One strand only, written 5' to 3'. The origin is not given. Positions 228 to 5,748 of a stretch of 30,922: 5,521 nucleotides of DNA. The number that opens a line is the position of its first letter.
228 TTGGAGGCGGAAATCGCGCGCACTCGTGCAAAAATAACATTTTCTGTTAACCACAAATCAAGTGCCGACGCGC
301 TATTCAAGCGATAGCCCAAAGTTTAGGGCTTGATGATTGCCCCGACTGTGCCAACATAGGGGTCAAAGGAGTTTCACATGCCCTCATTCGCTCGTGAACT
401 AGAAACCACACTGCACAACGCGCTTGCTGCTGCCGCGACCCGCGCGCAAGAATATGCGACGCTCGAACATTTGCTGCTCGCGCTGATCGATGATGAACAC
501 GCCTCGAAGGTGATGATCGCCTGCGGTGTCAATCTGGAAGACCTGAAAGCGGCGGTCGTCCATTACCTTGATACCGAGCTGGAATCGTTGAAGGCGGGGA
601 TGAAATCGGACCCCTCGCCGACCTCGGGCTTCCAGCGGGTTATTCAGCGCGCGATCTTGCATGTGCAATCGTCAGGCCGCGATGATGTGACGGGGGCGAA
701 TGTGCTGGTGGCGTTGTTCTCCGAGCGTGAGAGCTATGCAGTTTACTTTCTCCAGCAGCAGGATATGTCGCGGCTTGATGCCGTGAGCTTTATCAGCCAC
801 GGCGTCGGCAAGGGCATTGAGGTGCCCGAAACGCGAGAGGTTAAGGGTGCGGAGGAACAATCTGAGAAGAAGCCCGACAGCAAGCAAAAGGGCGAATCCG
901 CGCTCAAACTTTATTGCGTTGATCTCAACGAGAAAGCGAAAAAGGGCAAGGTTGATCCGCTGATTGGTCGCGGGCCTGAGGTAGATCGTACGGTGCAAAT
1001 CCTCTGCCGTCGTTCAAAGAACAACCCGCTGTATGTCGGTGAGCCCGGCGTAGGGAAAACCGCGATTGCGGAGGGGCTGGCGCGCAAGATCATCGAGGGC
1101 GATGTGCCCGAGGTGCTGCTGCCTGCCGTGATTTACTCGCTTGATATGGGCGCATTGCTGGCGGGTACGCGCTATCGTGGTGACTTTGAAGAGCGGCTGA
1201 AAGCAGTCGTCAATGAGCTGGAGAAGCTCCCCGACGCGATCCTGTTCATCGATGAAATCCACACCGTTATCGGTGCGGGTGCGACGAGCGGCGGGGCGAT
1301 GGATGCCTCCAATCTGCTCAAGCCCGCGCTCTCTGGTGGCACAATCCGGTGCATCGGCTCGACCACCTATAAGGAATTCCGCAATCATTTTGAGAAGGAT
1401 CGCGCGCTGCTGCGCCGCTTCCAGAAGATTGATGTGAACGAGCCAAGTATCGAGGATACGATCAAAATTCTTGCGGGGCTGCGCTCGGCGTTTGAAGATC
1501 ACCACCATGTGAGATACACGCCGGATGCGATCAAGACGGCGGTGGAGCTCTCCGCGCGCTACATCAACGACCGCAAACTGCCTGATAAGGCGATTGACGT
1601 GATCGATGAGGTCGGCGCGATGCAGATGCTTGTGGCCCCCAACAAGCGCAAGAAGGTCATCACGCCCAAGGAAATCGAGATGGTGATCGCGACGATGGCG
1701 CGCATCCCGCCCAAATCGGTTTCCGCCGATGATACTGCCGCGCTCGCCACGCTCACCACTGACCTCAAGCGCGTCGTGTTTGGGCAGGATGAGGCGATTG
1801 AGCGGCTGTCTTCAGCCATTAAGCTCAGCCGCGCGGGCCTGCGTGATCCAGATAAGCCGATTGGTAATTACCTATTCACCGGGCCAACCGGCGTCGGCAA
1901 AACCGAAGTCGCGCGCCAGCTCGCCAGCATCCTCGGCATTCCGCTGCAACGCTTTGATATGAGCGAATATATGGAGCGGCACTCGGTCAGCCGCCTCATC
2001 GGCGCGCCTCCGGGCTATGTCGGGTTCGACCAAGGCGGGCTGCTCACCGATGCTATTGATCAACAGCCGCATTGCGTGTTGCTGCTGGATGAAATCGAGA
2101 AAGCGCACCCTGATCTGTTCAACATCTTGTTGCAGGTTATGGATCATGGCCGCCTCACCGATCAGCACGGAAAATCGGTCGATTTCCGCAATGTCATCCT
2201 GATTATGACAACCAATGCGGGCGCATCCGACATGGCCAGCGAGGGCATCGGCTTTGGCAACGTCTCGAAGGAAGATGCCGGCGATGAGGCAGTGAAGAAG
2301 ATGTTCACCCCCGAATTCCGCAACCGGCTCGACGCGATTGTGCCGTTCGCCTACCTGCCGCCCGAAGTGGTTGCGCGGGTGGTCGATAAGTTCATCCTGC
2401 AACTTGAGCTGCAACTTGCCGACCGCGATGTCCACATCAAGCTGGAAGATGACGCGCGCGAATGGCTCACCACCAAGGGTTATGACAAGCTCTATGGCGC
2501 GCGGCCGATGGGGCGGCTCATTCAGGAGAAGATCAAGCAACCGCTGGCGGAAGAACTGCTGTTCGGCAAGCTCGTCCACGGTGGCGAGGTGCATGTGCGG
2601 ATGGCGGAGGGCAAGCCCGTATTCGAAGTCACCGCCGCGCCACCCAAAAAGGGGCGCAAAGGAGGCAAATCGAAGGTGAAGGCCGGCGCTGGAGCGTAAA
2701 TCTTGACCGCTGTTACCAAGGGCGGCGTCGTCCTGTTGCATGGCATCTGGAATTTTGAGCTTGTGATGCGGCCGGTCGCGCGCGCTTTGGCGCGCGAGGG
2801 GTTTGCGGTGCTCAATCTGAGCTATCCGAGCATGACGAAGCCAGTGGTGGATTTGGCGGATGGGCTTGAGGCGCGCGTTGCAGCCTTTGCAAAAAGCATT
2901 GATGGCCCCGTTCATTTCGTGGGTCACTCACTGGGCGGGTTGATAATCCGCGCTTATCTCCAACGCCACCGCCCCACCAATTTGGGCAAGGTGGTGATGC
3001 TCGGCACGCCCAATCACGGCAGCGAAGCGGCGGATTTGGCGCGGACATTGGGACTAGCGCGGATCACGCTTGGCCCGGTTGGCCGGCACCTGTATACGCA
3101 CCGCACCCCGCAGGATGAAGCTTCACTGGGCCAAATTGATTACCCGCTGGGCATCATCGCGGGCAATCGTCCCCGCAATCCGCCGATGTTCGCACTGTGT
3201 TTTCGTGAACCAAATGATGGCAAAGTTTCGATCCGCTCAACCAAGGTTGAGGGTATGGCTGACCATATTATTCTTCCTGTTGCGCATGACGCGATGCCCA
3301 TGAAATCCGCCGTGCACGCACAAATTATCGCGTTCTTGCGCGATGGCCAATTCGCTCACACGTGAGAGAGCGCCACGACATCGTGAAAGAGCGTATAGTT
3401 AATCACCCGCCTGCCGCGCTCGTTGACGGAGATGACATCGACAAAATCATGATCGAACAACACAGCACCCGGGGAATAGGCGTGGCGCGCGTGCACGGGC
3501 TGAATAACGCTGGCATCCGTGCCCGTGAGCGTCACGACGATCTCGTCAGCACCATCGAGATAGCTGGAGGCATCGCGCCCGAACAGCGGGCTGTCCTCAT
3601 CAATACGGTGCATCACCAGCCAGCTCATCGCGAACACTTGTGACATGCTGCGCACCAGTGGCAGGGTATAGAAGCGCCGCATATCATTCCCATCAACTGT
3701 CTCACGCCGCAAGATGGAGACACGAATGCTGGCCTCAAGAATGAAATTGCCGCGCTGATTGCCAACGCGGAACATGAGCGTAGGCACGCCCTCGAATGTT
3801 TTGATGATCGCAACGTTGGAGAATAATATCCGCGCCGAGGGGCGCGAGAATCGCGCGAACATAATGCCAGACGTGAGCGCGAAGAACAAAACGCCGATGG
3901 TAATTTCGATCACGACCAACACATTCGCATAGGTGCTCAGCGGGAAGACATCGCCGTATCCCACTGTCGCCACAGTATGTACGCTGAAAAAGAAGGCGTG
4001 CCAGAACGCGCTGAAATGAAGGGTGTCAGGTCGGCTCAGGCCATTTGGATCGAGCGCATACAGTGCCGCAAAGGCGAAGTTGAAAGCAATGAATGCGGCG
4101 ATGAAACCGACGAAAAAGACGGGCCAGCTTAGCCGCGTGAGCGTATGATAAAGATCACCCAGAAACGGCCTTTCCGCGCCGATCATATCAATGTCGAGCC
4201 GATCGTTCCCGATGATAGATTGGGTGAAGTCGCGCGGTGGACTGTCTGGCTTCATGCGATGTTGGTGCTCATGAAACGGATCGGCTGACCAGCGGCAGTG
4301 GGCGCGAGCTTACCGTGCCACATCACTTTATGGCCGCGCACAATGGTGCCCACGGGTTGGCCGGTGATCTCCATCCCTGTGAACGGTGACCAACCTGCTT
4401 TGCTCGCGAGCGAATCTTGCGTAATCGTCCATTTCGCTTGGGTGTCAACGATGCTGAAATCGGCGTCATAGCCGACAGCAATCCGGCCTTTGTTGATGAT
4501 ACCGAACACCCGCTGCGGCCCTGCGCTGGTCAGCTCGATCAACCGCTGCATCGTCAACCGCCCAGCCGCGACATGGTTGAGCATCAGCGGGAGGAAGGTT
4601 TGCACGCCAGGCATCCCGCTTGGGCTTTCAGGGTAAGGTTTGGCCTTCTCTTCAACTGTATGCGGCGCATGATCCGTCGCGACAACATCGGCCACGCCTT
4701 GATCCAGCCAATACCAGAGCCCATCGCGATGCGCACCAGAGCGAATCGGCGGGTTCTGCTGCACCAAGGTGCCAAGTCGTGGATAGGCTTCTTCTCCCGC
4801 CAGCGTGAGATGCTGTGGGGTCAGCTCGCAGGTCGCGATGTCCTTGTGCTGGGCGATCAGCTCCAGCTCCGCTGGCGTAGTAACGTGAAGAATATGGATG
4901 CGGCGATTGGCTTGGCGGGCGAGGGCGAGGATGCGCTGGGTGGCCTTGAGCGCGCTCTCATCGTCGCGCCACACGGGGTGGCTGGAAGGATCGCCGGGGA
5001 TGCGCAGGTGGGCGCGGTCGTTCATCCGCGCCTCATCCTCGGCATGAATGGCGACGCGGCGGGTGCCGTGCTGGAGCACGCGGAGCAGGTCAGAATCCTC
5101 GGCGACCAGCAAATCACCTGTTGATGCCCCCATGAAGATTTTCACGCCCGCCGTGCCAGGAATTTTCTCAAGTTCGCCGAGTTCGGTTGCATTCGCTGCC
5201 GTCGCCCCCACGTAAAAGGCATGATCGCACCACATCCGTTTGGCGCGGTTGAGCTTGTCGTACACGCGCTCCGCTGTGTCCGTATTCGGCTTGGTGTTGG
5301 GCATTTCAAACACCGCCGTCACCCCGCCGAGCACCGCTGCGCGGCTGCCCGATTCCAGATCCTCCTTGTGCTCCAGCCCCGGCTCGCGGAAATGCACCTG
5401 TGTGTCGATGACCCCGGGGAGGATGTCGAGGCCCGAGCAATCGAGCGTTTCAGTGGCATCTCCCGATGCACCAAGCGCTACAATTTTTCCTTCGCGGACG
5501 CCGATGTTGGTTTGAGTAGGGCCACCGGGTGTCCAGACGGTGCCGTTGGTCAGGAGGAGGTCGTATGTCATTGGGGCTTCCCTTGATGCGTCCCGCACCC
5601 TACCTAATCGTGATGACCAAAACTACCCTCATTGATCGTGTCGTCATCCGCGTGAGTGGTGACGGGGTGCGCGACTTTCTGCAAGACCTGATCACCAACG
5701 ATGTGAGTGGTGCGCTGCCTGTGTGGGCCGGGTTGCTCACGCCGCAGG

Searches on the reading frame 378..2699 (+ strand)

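Call 11: search_protein_families(library=pfam, proteins=[window:378-2699:+])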
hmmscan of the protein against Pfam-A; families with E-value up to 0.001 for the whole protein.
window:378-2699:+ (773 aa): 22 families
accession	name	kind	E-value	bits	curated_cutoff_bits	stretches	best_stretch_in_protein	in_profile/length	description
PF07724.20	AAA_2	-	1.8e-61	207.5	27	1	493-654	1-166/166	AAA domain (Cdc48 subfamily)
PF00004.35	AAA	-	3.4e-28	99.1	21.2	2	218-350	2-125/131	ATPase family associated with various cellular activities (AAA)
PF17871.7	AAA_lid_9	-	2e-26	92.4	22.8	1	357-452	1-93/104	AAA lid domain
PF10431.15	ClpB_D2-small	-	3.1e-24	85.3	21.9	1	661-740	2-81/81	C-terminal, D2-small domain, of ClpB protein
PF07728.20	AAA_5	-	8.6e-20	71.6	22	1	499-615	3-124/139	AAA domain (dynein-related subfamily)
PF13401.12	AAA_22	-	3.8e-10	40.6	27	1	497-590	7-110/130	AAA domain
PF13191.12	AAA_16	-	9.3e-09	36.4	32.6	0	194-241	1-51/167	AAA ATPase domain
PF00158.32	Sigma54_activat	-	2.9e-08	34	20.2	1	497-622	24-151/168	Sigma-54 interaction domain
PF02861.25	Clp_N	-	7e-08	32.9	20.7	1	15-64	1-52/53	Clp amino terminal domain, pathogenicity island component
PF05496.18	RuvB_N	-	2.7e-07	30.9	27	0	468-524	10-62/159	Holliday junction DNA helicase RuvB P-loop domain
PF01078.27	Mg_chelatase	-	2.9e-07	30.6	20.3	0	497-539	24-65/207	Magnesium chelatase, subunit ChlI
PF13238.12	AAA_18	-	5e-06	27.4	29.4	0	500-526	3-31/128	AAA domain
PF07726.17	AAA_3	-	2.1e-05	24.8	27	0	499-613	3-110/131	ATPase family associated with various cellular activities (AAA)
PF20720.3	nSTAND3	-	2.7e-05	24.3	27.2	0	219-240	22-43/155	Novel STAND NTPase 3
PF03266.21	NTPase_1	-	0.0001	22.6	23.9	0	498-531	2-38/168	NTPase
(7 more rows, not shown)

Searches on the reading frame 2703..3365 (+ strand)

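Call 11: search_protein_families(library=pfam, proteins=[window:2703-3365:+])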
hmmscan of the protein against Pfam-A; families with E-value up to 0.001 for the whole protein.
window:2703-3365:+ (220 aa): 5 families
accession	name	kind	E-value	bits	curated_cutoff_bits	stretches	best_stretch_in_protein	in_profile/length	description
PF12697.13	Abhydrolase_6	-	1.5e-12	49.1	26.3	1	9-128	1-117/217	Alpha/beta hydrolase family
PF00561.26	Abhydrolase_1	-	1.3e-09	38.5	25.8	1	10-125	4-127/245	alpha/beta hydrolase fold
PF02089.21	Palm_thioest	-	7.8e-08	32.8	26.8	1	9-111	2-117/254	Palmitoyl protein thioesterase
PF12146.15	Hydrolase_4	-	8.8e-07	28.9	27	1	6-127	4-134/239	Serine aminopeptidase, S33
PF24096.1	DUF7379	-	6.3e-06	26.7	33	1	26-120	28-128/191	Domain of unknown function (DUF7379)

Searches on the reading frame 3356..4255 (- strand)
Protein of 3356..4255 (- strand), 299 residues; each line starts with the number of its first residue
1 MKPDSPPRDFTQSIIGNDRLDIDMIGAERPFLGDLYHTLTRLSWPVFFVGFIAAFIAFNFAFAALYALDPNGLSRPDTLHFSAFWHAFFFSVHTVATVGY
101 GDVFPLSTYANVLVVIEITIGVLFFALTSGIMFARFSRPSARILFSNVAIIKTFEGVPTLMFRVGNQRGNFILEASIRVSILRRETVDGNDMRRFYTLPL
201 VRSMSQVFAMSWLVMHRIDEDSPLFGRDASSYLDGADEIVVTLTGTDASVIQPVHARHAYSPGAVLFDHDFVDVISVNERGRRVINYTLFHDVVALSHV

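Call 11: search_protein_families(library=pfam, proteins=[window:3356-4255:-])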
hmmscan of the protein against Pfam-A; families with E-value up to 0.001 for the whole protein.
window:3356-4255:- (299 aa): 4 families
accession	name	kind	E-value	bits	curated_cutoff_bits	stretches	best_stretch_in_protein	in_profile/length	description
PF17655.7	IRK_C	-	1.1e-21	77.7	22.5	1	143-296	1-159/174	Inward rectifier potassium channel C-terminal domain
PF07885.22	Ion_trans_2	-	1.1e-10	41.7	22.5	1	68-136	16-77/79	Ion channel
PF00520.37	Ion_trans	-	5.7e-09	36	25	1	35-138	118-235/241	Ion transport protein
PF01007.26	IRK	-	1.7e-08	34.8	22.7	1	24-139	13-141/141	Inward rectifier potassium channel transmembrane domain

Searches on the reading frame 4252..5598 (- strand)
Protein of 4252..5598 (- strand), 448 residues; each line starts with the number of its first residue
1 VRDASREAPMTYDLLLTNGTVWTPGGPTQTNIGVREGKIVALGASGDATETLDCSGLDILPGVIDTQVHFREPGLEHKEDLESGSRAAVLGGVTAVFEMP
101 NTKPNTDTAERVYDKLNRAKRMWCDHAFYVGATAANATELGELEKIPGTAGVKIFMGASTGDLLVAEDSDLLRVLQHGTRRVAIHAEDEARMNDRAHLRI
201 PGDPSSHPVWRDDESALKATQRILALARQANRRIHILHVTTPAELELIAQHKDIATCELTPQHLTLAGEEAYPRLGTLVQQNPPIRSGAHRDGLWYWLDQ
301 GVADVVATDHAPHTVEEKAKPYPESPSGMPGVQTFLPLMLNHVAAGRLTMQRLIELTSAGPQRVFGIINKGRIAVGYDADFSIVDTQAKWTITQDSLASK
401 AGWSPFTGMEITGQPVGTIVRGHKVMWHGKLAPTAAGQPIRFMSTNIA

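Call 11: search_protein_families(library=pfam, proteins=[window:4252-5598:-])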
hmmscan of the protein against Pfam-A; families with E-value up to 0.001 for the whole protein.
window:4252-5598:- (448 aa): 2 families
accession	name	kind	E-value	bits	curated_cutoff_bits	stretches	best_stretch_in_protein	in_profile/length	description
PF01979.26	Amidohydro_1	-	1.2e-20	74.5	25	1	59-424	2-344/345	Amidohydrolase family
PF07969.17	Amidohydro_3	-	4.6e-05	23.5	29.7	1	346-422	405-468/472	Amidohydrolase family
